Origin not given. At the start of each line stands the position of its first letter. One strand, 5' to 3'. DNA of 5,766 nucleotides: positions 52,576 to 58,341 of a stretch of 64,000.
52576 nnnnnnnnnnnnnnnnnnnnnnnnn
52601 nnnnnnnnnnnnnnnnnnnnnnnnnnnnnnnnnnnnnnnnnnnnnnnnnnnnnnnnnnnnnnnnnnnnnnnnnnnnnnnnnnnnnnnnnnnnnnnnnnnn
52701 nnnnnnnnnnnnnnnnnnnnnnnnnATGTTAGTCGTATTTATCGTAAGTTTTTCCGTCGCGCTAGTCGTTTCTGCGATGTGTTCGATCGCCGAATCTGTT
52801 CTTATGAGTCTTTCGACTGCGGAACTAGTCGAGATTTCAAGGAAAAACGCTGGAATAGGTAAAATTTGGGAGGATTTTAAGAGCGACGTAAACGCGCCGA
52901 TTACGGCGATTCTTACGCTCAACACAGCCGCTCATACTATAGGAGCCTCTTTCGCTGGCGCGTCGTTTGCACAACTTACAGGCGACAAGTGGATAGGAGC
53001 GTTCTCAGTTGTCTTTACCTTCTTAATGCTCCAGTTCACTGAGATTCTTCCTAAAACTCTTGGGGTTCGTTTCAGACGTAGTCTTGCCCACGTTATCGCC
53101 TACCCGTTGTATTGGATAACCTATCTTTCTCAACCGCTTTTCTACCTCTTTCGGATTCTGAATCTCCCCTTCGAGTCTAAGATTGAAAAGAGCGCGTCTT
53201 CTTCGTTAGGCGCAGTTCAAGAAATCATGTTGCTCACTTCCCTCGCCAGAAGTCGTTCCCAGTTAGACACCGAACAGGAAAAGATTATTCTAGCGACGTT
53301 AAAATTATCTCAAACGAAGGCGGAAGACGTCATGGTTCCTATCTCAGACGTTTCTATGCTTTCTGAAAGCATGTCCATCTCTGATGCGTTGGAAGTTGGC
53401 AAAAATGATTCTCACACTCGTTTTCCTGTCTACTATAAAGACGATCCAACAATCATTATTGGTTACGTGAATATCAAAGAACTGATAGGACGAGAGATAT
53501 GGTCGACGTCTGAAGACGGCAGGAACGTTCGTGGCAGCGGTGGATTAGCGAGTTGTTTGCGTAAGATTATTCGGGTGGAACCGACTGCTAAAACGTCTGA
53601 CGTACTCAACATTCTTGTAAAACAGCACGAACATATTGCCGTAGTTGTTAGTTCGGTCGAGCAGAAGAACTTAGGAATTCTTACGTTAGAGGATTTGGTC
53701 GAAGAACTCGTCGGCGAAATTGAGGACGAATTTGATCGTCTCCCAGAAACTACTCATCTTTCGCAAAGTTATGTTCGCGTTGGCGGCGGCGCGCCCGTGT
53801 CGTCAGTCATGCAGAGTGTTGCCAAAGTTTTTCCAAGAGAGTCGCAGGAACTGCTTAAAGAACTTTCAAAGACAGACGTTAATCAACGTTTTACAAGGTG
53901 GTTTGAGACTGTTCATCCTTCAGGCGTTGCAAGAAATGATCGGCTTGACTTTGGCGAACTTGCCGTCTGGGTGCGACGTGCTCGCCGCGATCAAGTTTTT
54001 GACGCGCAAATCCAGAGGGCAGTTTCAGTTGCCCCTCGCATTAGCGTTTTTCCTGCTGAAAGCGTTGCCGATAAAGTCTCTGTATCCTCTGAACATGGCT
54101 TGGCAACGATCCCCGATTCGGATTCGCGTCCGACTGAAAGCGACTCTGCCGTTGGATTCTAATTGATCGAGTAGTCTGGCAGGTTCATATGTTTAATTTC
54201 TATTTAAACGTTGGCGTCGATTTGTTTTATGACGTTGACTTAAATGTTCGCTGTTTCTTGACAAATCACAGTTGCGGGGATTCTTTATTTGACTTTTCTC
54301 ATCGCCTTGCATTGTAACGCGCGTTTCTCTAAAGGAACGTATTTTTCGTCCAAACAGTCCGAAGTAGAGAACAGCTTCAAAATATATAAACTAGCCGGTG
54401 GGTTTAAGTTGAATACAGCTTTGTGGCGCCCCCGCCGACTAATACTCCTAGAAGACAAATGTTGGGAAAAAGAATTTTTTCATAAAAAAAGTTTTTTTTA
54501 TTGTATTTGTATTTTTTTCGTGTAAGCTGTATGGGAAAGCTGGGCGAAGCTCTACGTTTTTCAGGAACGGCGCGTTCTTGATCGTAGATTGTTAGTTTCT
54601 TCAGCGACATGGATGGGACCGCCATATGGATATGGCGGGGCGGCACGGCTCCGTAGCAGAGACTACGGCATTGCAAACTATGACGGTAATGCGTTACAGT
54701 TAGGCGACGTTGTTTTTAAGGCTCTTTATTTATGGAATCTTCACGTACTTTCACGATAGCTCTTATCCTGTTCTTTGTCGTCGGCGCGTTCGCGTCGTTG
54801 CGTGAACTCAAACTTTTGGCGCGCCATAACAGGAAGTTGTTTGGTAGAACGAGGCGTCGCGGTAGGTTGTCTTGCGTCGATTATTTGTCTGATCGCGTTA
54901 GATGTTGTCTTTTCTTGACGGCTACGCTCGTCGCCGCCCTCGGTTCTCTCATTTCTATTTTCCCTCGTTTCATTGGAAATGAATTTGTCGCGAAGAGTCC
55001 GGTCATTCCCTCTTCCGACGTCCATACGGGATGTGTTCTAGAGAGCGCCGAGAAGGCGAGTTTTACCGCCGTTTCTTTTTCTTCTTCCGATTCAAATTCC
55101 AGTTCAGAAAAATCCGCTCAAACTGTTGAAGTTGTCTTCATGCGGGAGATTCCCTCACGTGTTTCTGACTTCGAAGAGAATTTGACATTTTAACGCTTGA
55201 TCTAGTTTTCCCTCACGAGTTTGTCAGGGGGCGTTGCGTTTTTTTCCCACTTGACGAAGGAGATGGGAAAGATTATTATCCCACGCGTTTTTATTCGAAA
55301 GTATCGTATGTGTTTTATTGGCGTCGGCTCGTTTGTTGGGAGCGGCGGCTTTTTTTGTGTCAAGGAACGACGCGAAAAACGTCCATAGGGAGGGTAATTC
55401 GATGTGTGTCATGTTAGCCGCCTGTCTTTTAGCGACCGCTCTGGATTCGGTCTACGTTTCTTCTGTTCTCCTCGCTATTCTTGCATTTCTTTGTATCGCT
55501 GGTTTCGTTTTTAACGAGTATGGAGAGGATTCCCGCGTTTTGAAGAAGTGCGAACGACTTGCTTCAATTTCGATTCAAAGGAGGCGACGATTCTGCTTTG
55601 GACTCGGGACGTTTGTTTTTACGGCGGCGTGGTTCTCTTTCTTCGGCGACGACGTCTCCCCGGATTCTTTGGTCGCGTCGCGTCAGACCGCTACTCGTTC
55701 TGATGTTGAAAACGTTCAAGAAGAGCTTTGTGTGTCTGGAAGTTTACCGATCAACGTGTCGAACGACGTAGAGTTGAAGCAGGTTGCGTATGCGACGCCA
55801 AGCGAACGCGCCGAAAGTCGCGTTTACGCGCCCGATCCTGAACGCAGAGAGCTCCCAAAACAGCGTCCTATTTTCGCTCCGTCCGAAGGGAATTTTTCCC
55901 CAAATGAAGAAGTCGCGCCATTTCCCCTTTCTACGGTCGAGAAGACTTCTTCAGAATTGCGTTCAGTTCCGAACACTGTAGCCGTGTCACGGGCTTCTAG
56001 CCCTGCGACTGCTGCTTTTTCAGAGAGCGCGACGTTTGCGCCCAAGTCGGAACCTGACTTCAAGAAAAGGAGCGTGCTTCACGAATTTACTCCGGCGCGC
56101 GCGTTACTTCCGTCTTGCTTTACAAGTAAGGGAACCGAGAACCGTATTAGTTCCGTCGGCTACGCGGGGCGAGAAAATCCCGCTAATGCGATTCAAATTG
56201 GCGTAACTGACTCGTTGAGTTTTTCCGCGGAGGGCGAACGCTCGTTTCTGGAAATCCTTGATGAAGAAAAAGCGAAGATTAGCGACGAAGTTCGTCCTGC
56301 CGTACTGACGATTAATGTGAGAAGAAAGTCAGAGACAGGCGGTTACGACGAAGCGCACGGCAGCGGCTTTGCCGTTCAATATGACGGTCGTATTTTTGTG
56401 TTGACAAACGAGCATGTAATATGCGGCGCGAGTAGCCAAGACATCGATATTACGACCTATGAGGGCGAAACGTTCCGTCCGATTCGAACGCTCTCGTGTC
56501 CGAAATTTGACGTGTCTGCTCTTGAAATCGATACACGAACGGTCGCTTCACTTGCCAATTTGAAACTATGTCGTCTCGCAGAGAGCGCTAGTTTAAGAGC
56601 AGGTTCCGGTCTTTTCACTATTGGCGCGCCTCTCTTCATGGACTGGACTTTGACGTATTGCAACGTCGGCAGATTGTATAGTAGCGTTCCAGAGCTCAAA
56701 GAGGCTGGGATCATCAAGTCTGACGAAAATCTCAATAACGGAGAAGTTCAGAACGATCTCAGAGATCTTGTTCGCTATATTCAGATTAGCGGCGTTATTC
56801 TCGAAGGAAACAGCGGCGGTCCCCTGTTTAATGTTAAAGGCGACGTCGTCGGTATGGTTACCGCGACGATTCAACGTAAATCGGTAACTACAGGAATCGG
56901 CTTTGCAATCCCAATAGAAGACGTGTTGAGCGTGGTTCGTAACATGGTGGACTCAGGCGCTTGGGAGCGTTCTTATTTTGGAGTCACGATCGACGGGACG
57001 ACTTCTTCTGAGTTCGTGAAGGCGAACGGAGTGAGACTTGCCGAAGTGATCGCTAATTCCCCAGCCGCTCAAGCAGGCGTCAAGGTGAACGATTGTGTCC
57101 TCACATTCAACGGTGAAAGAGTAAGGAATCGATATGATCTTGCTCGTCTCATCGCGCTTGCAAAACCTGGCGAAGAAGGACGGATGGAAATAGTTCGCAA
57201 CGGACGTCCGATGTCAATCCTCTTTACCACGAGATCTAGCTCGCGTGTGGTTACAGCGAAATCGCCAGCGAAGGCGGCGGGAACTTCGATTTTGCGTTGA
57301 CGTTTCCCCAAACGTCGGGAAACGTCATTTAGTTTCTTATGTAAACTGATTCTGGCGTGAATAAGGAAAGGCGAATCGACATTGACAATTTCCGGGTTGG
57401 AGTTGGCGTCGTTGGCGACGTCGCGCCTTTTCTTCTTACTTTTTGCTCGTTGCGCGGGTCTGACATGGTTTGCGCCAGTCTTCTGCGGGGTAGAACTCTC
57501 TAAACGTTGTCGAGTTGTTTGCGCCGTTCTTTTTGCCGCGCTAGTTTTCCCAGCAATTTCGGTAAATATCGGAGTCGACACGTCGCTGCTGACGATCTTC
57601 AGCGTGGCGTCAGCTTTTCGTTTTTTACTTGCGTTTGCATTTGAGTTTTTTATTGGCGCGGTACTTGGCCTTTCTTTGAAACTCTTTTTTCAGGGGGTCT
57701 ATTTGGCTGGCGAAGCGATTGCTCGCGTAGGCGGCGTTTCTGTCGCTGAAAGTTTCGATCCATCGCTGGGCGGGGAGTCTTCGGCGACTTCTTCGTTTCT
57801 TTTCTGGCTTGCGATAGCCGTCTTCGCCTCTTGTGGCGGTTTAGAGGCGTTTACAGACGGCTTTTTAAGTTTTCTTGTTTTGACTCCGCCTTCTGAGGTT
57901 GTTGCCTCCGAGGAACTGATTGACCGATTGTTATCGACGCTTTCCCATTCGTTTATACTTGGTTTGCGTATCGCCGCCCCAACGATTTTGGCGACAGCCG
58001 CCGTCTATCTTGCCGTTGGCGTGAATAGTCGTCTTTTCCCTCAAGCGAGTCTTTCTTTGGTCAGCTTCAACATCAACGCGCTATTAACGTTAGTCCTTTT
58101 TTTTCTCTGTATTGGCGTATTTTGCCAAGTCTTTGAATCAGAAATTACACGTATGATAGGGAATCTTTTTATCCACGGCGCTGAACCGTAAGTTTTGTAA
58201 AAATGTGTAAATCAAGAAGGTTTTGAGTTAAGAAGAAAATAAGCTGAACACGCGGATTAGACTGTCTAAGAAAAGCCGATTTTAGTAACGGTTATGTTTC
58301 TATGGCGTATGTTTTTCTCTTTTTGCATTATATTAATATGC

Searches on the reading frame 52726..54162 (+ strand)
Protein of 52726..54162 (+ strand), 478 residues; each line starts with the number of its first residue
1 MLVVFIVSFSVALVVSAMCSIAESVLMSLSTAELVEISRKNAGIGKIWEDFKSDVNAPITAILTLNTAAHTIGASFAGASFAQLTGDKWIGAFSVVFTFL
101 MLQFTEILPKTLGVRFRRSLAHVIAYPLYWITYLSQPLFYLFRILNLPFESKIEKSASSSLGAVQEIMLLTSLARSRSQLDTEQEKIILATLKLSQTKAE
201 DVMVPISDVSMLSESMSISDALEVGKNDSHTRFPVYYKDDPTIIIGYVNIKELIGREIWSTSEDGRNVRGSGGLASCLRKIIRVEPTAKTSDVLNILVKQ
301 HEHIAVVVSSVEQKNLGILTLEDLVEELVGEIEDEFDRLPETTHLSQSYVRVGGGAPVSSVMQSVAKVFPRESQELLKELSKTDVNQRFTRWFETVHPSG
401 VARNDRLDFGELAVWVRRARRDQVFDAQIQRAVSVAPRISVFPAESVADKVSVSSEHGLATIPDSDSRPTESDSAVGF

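Call 3: search_protein_families(library=pfam, proteins=[window:52726-54162:+], max_evalue=0.01)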
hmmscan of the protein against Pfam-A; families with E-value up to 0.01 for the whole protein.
window:52726-54162:+ (478 aa): 2 families
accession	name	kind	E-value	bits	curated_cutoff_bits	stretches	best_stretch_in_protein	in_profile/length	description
PF01595.25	CNNM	-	1.2e-21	77.7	28.4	1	11-180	5-177/181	Cyclin M transmembrane N-terminal domain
PF00571.33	CBS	-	2.9e-09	37.6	24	1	279-329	7-56/57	CBS domain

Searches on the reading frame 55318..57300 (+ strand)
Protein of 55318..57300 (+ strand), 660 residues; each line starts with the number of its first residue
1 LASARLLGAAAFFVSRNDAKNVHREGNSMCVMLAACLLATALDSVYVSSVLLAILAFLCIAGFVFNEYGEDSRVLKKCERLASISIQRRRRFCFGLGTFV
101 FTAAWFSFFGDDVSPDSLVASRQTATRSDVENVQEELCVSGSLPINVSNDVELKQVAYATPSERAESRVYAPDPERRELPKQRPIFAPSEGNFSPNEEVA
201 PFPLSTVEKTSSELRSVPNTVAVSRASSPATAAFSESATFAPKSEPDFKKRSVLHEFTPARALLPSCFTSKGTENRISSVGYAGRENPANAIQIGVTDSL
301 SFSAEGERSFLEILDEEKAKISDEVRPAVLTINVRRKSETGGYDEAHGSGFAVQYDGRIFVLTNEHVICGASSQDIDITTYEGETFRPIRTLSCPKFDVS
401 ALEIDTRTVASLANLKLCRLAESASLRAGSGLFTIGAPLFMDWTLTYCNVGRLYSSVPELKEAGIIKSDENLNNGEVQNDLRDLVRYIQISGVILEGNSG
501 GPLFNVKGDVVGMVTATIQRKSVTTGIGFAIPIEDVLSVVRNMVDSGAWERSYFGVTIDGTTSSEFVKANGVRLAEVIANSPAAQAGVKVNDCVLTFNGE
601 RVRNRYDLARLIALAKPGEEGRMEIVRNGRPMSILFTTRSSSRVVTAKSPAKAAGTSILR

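Call 33: search_protein_families(library=pfam, proteins=[window:55318-57300:+], max_evalue=0.001)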
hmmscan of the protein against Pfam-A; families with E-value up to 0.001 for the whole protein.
window:55318-57300:+ (660 aa): 6 families
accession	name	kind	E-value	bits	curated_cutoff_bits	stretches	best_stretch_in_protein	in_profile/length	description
PF13365.12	Trypsin_2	-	2.4e-15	57.9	27.6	1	348-513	1-144/144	Trypsin-like peptidase domain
PF17820.7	PDZ_6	-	9.8e-11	41.7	27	1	575-627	3-54/54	PDZ domain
PF13180.12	PDZ_2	-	2e-10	41.2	27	1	563-631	12-73/80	PDZ domain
PF00089.32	Trypsin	-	7.8e-08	32.8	20.6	1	353-539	32-219/220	Trypsin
PF00595.29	PDZ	-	1.2e-06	29.3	23.2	1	550-623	8-78/81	PDZ domain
PF02907.21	Peptidase_S29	-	1.1e-05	25.7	25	1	465-535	77-145/149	Hepatitis C virus NS3 protease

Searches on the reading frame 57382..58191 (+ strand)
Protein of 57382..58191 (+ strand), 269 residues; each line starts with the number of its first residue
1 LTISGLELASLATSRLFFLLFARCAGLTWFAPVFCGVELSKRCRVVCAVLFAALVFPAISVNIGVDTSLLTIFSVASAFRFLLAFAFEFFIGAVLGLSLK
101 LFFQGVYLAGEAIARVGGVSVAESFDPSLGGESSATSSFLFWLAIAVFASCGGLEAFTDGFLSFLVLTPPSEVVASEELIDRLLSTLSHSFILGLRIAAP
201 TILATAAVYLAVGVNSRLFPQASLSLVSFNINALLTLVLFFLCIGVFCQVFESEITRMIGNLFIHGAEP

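Call 33: search_protein_families(library=pfam, proteins=[window:57382-58191:+], max_evalue=0.001)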
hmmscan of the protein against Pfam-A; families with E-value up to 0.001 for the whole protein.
window:57382-58191:+ (269 aa): 1 family
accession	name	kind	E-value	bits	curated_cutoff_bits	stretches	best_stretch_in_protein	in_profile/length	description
PF01311.25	Bac_export_1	-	1.5e-38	133.2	27.8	1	16-257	3-229/230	Bacterial export proteins, family 1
